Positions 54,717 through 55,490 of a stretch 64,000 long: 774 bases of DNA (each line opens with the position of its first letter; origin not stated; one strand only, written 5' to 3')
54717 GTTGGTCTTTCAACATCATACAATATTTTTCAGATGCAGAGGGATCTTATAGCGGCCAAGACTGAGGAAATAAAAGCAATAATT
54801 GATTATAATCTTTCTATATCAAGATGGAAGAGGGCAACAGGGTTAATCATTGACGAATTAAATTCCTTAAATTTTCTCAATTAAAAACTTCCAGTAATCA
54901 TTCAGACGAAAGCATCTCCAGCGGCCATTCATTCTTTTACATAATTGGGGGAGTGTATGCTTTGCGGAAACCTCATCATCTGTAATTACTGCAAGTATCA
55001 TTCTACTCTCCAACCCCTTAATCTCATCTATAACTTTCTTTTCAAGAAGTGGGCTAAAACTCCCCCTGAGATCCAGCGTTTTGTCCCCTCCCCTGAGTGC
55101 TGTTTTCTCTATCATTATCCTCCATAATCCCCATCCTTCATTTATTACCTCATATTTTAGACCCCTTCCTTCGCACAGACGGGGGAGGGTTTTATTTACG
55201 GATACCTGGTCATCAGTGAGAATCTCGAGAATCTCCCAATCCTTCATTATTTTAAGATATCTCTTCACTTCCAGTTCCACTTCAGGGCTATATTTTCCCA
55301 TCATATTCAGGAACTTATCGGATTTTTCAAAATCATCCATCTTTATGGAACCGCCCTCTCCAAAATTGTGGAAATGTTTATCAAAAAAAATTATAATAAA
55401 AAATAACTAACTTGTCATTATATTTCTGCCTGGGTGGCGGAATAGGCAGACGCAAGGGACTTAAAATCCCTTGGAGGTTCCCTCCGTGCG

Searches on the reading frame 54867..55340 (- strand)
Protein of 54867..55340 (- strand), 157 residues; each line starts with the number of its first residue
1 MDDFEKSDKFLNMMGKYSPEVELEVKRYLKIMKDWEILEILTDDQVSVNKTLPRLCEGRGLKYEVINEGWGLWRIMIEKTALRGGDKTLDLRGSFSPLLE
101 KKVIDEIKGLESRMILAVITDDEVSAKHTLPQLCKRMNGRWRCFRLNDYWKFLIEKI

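Call 14: search_protein_families(library=pfam, proteins=[window:54867-55340:-], max_evalue=0.0001)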
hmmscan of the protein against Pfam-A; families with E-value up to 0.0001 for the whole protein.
window:54867-55340:- (157 aa): 1 family
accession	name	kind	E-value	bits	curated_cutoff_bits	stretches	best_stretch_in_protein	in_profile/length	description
PF01206.22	TusA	-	4.1e-21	75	28.6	2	10-79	2-70/70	Sulfurtransferase TusA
